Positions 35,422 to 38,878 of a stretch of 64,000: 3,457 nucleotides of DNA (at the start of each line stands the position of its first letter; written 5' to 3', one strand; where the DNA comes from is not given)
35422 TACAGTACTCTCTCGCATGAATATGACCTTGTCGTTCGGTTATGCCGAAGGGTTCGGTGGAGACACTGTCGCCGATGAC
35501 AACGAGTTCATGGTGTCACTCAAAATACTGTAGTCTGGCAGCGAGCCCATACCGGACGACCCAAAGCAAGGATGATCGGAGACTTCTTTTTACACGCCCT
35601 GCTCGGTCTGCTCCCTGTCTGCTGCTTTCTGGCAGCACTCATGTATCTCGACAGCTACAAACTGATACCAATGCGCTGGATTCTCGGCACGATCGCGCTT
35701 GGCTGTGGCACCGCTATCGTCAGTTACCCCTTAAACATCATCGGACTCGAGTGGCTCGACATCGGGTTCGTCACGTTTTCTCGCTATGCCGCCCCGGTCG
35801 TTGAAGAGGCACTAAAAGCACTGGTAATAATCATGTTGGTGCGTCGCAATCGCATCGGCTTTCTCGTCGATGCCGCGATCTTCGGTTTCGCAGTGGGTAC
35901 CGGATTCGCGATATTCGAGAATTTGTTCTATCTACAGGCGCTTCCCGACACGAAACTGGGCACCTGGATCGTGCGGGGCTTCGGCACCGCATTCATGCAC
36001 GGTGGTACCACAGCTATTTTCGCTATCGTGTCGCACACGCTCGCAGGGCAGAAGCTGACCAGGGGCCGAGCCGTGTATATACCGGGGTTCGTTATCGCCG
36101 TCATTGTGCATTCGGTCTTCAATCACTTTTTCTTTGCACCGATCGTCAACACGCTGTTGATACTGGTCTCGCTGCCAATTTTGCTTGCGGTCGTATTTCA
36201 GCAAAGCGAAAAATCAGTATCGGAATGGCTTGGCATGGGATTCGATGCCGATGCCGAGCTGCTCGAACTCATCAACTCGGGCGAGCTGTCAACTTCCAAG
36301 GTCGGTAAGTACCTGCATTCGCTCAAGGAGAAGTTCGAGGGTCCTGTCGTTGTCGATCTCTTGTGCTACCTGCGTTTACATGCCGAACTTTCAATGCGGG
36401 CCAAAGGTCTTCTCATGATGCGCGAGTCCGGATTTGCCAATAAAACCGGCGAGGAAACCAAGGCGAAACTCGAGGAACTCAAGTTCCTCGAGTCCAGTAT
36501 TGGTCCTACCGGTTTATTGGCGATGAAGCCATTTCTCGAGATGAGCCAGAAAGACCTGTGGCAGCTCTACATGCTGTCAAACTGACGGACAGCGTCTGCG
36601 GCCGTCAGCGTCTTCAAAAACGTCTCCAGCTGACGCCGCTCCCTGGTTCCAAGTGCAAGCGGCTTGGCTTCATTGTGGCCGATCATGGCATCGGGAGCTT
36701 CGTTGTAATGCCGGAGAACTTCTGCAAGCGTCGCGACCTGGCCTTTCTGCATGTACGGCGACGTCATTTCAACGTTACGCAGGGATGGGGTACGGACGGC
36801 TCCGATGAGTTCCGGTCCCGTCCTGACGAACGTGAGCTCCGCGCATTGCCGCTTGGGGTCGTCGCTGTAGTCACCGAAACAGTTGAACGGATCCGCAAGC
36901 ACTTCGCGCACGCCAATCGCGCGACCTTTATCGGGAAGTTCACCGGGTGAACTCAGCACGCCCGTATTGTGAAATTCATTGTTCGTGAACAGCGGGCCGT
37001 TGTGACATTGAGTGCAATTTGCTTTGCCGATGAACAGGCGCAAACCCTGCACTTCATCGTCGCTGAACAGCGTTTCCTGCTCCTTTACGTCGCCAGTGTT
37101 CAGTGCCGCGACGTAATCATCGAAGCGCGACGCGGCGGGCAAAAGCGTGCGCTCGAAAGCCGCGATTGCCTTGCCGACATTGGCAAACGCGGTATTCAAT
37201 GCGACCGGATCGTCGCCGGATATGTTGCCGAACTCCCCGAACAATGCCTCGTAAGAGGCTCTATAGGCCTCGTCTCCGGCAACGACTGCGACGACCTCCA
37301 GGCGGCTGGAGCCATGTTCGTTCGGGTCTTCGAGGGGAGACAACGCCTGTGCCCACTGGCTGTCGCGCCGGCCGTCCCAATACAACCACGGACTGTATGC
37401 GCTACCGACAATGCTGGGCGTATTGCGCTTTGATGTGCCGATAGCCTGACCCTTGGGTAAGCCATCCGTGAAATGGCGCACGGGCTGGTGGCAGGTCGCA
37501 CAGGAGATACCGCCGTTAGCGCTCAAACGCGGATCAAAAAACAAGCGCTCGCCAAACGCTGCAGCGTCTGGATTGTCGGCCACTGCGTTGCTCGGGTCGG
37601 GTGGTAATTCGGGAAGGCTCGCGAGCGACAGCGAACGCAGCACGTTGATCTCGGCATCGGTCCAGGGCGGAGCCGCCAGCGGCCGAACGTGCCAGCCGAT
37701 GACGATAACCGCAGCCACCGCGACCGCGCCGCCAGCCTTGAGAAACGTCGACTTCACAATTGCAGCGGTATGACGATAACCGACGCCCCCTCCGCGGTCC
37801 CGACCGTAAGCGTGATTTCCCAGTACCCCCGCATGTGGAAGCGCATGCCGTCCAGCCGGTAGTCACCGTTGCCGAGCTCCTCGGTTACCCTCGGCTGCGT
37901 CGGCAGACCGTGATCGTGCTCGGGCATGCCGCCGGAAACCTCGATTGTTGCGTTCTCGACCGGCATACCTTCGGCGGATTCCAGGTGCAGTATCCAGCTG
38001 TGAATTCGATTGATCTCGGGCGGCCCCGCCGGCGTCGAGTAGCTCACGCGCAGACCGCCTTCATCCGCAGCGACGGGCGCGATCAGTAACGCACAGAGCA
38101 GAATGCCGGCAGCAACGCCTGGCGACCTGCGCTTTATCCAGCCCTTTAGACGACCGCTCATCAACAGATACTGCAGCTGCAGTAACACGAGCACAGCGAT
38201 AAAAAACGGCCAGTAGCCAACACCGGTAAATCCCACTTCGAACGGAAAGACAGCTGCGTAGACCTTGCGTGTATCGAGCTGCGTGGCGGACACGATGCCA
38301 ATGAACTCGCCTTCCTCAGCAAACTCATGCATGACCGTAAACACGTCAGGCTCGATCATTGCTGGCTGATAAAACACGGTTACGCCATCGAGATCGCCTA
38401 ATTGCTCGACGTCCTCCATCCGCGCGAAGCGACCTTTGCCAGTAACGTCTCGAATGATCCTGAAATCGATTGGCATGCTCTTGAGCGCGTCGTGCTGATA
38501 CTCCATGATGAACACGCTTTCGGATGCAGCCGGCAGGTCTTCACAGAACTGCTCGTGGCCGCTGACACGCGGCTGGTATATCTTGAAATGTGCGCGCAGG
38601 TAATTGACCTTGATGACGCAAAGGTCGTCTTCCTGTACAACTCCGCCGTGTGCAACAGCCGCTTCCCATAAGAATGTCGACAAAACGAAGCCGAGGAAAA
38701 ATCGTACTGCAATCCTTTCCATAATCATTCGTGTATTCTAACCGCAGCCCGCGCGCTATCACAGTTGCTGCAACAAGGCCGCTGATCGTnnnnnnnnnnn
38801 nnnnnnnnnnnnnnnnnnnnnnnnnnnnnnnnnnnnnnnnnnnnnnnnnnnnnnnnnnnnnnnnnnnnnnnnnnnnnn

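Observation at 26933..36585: Nine co-directional genes form a composite signalling island joining a partner switch, an ECF sigma/anti-sigma pair, a repeat protein, an OM peptidase-like protein and PrsW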

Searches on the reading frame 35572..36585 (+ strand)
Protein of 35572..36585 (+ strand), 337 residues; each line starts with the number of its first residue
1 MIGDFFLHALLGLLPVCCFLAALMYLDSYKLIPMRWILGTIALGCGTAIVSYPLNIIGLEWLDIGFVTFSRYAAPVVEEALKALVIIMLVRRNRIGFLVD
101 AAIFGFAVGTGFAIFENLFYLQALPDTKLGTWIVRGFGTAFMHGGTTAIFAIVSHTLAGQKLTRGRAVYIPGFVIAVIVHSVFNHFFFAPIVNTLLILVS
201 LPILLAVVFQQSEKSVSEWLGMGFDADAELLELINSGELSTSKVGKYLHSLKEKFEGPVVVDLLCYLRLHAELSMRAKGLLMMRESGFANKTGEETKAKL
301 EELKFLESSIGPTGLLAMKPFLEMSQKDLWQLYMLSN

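Call 4: search_protein_families(library=pfam, proteins=[window:35572-36585:+], max_evalue=0.01)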
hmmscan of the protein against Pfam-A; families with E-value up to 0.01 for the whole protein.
window:35572-36585:+ (337 aa): 1 family
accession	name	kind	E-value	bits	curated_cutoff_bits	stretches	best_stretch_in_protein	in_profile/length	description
PF13367.11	PrsW-protease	-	5.1e-22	78.8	23.5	1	33-206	2-195/196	PrsW family intramembrane metalloprotease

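Call 5: search_protein_families(library=ncbifam, proteins=[window:35572-36585:+], max_evalue=0.01)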
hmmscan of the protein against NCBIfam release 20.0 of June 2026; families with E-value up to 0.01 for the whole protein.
window:35572-36585:+ (337 aa): 1 family
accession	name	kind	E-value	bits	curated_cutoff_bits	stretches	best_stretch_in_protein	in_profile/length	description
NF033739.1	intramemb_PrsW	equivalog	5.1e-07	29.6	225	1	13-205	8-199/210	glutamic-type intramembrane protease PrsW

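Call 54: find_homologous_proteins(query=window:35572-36585:+, max_evalue=0.00001)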
Query window:35572-36585:+ (337 aa): 6604 proteins with E <= 0.00001 among 8000 candidates; the best 120 are listed.
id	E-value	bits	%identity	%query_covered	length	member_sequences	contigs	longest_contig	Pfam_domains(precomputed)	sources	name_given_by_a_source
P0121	2.5e-217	739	100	100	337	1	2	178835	PF13367.12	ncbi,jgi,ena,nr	ncbi:MAG: PrsW family intramembrane metalloprotease [Gammaproteobacteria bacterium]|nr:PrsW family i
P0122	4.0e-199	679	91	100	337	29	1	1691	PF13367.12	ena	-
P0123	3.3e-198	676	89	100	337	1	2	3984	PF13367.12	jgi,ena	-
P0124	4.3e-197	672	88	100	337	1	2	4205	PF13367.12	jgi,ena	-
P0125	6.0e-196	668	92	98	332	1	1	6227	PF13367.12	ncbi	-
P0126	2.6e-195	666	88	100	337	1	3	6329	PF13367.12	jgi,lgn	-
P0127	9.9e-194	661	88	100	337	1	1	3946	PF13367.12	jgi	-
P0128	4.7e-193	659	86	100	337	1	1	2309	PF13367.12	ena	-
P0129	9.0e-190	648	86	100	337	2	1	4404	PF13367.12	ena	-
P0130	8.4e-189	645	85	100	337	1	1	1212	PF13367.12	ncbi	-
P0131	1.2e-188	644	86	99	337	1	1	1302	PF13367.12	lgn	-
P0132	7.3e-187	639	86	99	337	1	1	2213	PF13367.12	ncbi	-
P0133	1.3e-186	638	85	99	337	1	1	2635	PF13367.12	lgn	-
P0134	1.3e-186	638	85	99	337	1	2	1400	PF13367.12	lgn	-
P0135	2.4e-186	637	85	99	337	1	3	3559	PF13367.12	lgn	-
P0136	2.7e-186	637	85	100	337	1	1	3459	PF13367.12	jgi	jgi:RsiW-degrading membrane proteinase PrsW (M82 family)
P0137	2.7e-186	637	86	99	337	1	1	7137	PF13367.12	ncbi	ncbi:MAG: PrsW family intramembrane metalloprotease [Woeseiaceae bacterium]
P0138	4.3e-186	636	83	99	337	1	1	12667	PF13367.12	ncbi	-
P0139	4.3e-186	636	85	99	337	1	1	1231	PF13367.12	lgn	-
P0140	5.4e-186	636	85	100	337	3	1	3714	PF13367.12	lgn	-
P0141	3.7e-185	633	85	99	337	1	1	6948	PF13367.12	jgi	jgi:RsiW-degrading membrane proteinase PrsW (M82 family)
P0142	4.7e-185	633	85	100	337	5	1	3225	PF13367.12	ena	-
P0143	2.4e-184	630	84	99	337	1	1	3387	PF13367.12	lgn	-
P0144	2.6e-184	630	82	100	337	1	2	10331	PF13367.12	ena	-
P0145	3.3e-184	630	85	99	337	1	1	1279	PF13367.12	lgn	-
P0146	4.3e-184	630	83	100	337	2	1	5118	PF13367.12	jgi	-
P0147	4.4e-184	629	84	100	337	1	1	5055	PF13367.12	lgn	-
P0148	5.4e-184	629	85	99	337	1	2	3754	PF13367.12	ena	-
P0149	7.2e-184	629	86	99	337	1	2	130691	PF13367.12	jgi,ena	jgi:RsiW-degrading membrane proteinase PrsW (M82 family)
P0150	8.3e-184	629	84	99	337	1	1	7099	PF13367.12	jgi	jgi:RsiW-degrading membrane proteinase PrsW (M82 family)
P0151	8.5e-184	629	85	99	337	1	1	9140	PF13367.12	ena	-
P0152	1.4e-183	628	84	99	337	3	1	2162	PF13367.12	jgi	jgi:RsiW-degrading membrane proteinase PrsW (M82 family)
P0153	1.5e-183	628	82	100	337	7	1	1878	PF13367.12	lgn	-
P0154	1.6e-183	628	84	100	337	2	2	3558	PF13367.12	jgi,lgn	-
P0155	1.7e-183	628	84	99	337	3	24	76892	PF13367.12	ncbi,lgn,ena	-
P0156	1.8e-183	628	83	99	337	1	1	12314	PF13367.12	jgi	-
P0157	1.9e-183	627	83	100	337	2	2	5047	PF13367.12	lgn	-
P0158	3.2e-183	627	82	100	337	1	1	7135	PF13367.12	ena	-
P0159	3.3e-183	627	81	100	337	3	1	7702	PF13367.12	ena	-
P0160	4.7e-183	626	83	100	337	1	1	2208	PF13367.12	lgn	-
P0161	2.1e-182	624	85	99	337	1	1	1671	PF13367.12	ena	-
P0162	2.2e-182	624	83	99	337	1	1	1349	PF13367.12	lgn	-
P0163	2.7e-182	624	82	100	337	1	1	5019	PF13367.12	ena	-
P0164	5.3e-182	623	83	99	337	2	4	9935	PF13367.12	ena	-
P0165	6.2e-182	622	82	100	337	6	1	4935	PF13367.12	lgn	-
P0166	9.3e-182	622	81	100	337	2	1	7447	PF13367.12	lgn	-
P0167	1.0e-181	622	82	100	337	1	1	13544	PF13367.12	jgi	-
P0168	1.6e-181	621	82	100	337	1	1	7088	PF13367.12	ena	-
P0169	2.2e-181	621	81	99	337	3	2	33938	PF13367.12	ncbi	-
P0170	2.4e-181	621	82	100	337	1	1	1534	PF13367.12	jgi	-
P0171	3.6e-181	620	82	100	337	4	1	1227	PF13367.12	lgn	-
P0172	9.2e-181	619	82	100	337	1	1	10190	PF13367.12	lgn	-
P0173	1.9e-180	618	82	100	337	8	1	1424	PF13367.12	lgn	-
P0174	3.2e-180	617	81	100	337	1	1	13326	PF13367.12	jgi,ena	-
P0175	7.4e-180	616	80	100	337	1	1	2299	PF13367.12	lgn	-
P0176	1.1e-179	615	80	100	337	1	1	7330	PF13367.12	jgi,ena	-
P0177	1.1e-179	615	83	98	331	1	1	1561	PF13367.12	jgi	-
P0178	1.8e-179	614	81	100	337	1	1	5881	PF13367.12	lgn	-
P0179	6.6e-179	612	81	100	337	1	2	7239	PF13367.12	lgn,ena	-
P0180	7.0e-179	612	81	100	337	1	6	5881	PF13367.12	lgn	-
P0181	1.7e-178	611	81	100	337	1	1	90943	PF13367.12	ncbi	-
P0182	1.8e-178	611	80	100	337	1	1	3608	PF13367.12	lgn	-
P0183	2.9e-178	610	80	100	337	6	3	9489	PF13367.12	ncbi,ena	-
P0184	5.1e-178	610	80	100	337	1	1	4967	PF13367.12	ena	-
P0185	5.2e-178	610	81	100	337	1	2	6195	PF13367.12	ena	-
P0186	1.3e-177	608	81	100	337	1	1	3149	PF13367.12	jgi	-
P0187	1.4e-177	608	81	100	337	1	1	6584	PF13367.12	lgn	-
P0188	6.6e-177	606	80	100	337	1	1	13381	PF13367.12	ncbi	-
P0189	1.6e-176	605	81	100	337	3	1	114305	PF13367.12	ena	-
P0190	2.5e-176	604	78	100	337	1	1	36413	PF13367.12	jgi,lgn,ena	-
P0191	2.9e-176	604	79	100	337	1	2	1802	PF13367.12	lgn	-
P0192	7.0e-176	603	80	100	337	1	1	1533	PF13367.12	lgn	-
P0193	1.1e-175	602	77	100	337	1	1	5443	PF13367.12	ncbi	-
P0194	1.3e-175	602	78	100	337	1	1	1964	PF13367.12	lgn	-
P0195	1.3e-175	602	80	99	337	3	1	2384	PF13367.12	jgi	-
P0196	1.8e-175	601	78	100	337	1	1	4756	PF13367.12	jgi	jgi:RsiW-degrading membrane proteinase PrsW (M82 family)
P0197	2.1e-175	601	78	100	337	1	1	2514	PF13367.12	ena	-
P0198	3.8e-175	600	78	100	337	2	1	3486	PF13367.12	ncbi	-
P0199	3.9e-175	600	78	100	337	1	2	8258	PF13367.12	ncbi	-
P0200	5.6e-175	600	80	99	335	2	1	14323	PF13367.12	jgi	-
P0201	6.3e-175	599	79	100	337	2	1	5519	PF13367.12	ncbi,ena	-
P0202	7.4e-175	599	80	98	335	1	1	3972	PF13367.12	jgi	-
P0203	7.7e-175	599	79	100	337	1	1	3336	PF13367.12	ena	-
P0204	9.5e-175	599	78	100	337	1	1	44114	PF13367.12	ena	-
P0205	1.1e-174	599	77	100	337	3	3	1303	PF13367.12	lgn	-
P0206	1.2e-174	598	79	98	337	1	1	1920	PF13367.12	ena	-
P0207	1.3e-174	598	79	100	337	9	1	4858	PF13367.12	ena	-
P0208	1.3e-174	598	79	100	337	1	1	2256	PF13367.12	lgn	-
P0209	1.8e-174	598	78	100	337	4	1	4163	PF13367.12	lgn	-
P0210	2.1e-174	598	82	98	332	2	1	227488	PF13367.12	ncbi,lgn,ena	-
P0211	2.2e-174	598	77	100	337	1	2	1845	PF13367.12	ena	-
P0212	3.6e-174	597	79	100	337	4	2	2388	PF13367.12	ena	-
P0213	4.6e-174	597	78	100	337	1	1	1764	PF13367.12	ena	-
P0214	4.7e-174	597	77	100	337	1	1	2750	PF13367.12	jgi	jgi:RsiW-degrading membrane proteinase PrsW (M82 family)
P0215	4.7e-174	597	78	100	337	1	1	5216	PF13367.12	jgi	jgi:RsiW-degrading membrane proteinase PrsW (M82 family)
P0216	8.2e-174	596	77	100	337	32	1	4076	PF13367.12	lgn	-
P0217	8.3e-174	596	79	100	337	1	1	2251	PF13367.12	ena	-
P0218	1.1e-173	595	78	100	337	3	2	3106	PF13367.12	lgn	-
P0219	1.2e-173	595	77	99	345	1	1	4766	PF13367.12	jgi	jgi:RsiW-degrading membrane proteinase PrsW (M82 family)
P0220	1.4e-173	595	79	96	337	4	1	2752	PF13367.12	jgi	-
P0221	2.0e-173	594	78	100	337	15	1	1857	PF13367.12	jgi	-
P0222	2.1e-173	594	78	100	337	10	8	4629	PF13367.12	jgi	-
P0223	2.2e-173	594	78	100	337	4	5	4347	PF13367.12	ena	-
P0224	2.7e-173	594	78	100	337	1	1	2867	PF13367.12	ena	-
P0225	3.0e-173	594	78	100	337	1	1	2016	PF13367.12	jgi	-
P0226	5.5e-173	593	78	100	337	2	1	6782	PF13367.12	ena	-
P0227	5.6e-173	593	77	100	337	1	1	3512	PF13367.12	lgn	-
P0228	6.7e-173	593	76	100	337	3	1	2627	PF13367.12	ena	-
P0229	1.5e-172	592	77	100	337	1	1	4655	PF13367.12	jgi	jgi:RsiW-degrading membrane proteinase PrsW (M82 family)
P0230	1.9e-172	591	78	100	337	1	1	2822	PF13367.12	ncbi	-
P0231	1.9e-172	591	77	100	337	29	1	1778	PF13367.12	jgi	jgi:RsiW-degrading membrane proteinase PrsW (M82 family)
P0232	2.2e-172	591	78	96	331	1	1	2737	PF13367.12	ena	-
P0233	2.4e-172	591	78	96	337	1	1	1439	PF13367.12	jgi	jgi:RsiW-degrading membrane proteinase PrsW (M82 family)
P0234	3.8e-172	590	82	93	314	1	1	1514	PF13367.12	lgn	-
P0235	4.4e-172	590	77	100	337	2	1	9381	PF13367.12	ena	-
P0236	4.7e-172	590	77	100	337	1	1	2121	PF13367.12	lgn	-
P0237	7.2e-172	589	76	100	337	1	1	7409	PF13367.12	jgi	-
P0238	7.4e-172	589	76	100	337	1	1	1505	PF13367.12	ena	-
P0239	9.1e-172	589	75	100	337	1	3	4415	PF13367.12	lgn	-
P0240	1.3e-171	589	77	100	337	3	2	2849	PF13367.12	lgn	-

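Call 66: predict_structure(alignment_id=A3)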
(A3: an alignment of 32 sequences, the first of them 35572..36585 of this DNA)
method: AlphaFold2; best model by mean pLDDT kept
length: 337 residues; sequences in the alignment: 32
mean_pLDDT: 65.0   pTM: 0.54
mean pLDDT of the five models: 65.0, 61.7, 59.8, 58.6, 55.5
residues with pLDDT >= 90: 2; 70-90: 121; 50-70: 149; < 50: 65
segments of 3 or more residues with pLDDT < 50: 28-30, 211-223, 283-304, 324-337
pLDDT, mean of each block of 10 residues (from residue 1): 66 67 55 74 88 85 81 86 85 64 81 76 66 70 81 74 69 84 68 57 52 43 57 64 62 61 59 56 44 42 49 50 47 39
secondary structure, 60 per line:
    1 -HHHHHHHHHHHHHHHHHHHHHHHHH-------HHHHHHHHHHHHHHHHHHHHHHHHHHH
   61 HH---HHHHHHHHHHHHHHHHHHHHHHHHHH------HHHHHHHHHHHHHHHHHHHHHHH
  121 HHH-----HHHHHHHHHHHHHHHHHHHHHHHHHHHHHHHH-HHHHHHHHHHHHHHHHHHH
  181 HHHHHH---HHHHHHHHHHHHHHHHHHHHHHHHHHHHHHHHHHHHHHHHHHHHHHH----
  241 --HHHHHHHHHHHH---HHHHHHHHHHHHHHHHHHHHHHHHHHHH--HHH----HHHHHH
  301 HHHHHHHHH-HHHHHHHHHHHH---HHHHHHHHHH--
elements in order: H2-26 H34-62 H66-91 H98-123 H129-160 H162-186 H190-236 H243-254 H258-285 H295-309 H311-322 H326-335

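Call 98: fold_search(model_id=the predicted structure, library=pdb)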
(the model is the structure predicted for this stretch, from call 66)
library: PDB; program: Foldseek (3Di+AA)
matches with E <= 10: 290; with E <= 0.001: 0
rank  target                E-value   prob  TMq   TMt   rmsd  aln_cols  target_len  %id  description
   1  9hap_R                2.8e-01  0.18  0.18  0.17  18.6       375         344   12  Cryo-EM structure of inactive human arginine-vasopressin (AVP) V2 receptor (V2R) with tolvaptan (released 2025-06-04)
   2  9l9o_A                5.5e-01  0.16  0.17  0.16  19.1       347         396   12  Cryo-EM structure of apo GPR50 with BRIL fusion, anti-BRIL Fab, and anti-Fab Nb complex (released 2026-02-18)
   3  8oqz_C                7.5e-01  0.90  0.33  0.44  11.3       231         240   11  Structure of human gamma-secretase PSEN1 APH-1B isoform reconstituted into lipid nanodisc in complex with Ab46 (released 2024-04-24)
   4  7ept_R                9.0e-01  0.16  0.18  0.21  26.0       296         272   17  Structural basis for the tethered peptide activation of adhesion GPCRs (released 2022-05-11)
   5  9d3e_A                9.9e-01  0.18  0.22  0.21  15.9       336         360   11  Cryo-EM structure of CCR6 bound by SQA1 and OXM2 (released 2024-09-11)
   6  8xma_B                1.1e+00  0.25  0.19  0.21  13.5       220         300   12  Cryo-EM structure of human ZnT1 WT, in the presence of zinc, determined in an outward-facing conformation (released 2024-10-30)
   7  9ixy_A                1.1e+00  0.14  0.20  0.20  24.6       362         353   12  Human KCNQ2-CaM-Ebio2 Complex in the Presence of PIP2 (released 2025-03-19)
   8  9itq_T                1.3e+00  0.25  0.22  0.28  13.8       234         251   11  Chloroflexus aurantiacus ATP synthase, state 3, focused refinement of FO (released 2025-03-19)
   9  7wuq_R                1.4e+00  0.09  0.17  0.19  24.0       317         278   14  Tethered peptide activation mechanism of adhesion GPCRs ADGRG2 and ADGRG4 (released 2022-04-27)
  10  5edl                  1.5e+00  0.13  0.16  0.23  16.1       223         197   10  Crystal structure of an S-component of ECF transporter (released 2016-08-17)
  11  6idp                  1.5e+00  0.10  0.19  0.16  23.5       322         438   15  Crystal structure of Vibrio cholerae MATE transporter VcmN in the straight form (released 2019-01-16)
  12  8rql_R                1.5e+00  0.08  0.15  0.17  25.4       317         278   11  TAS2R14 receptor bound to flufenamic acid and gustducin (released 2024-11-27)
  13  8oqy_C                1.6e+00  0.69  0.32  0.43  12.0       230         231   11  Structure of apo form of human gamma-secretase PSEN1 APH-1B isoform reconstituted into lipid nanodisc (released 2024-04-24)
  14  7vvj_R                1.6e+00  0.12  0.19  0.18  24.5       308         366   12  PTHrP-bound human PTH1R in complex with Gs (released 2022-08-03)
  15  9p83_R                1.6e+00  0.08  0.13  0.15  23.2       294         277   13  NTSR1-Gi-NTS(8-13) GTP-Bound Complex in the Non-Canonical, AHD Open State (NC-Open-GTP) (released 2026-03-25)
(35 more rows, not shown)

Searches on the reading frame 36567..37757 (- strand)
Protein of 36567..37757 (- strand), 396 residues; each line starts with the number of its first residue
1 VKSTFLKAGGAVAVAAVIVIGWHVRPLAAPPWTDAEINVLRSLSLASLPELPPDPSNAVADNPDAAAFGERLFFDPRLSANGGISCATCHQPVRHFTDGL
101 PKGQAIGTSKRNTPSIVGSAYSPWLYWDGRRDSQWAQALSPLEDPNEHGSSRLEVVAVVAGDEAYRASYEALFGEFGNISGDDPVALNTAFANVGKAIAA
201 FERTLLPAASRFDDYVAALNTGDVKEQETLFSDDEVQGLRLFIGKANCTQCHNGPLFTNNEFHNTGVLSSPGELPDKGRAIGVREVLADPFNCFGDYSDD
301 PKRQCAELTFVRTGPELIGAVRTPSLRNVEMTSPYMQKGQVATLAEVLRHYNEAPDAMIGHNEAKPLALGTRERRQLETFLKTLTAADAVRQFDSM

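Call 69: search_protein_families(library=pfam, proteins=[window:36567-37757:-], max_evalue=0.00001)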
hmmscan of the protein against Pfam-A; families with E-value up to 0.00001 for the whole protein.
window:36567-37757:- (396 aa): 1 family
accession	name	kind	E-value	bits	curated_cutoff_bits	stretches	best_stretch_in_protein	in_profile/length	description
PF03150.19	CCP_MauG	-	1.9e-44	152.4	25.6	1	64-217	2-145/149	Di-haem cytochrome c peroxidase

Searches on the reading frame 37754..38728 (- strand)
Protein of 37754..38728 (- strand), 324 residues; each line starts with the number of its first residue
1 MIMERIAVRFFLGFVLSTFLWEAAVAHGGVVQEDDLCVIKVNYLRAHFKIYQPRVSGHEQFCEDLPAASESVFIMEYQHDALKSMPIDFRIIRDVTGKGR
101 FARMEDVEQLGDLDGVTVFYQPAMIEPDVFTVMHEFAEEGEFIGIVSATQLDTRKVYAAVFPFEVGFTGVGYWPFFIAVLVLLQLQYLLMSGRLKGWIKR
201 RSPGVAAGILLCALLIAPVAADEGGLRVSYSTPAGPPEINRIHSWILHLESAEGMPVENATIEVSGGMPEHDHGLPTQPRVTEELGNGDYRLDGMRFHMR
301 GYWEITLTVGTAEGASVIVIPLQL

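Call 69: search_protein_families(library=pfam, proteins=[window:37754-38728:-], max_evalue=0.00001)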
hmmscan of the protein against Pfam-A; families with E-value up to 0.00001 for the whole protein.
window:37754-38728:- (324 aa): 1 family
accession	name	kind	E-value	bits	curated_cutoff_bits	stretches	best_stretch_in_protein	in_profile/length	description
PF13115.11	YtkA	-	4e-12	47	25.9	1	243-307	22-84/85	YtkA-like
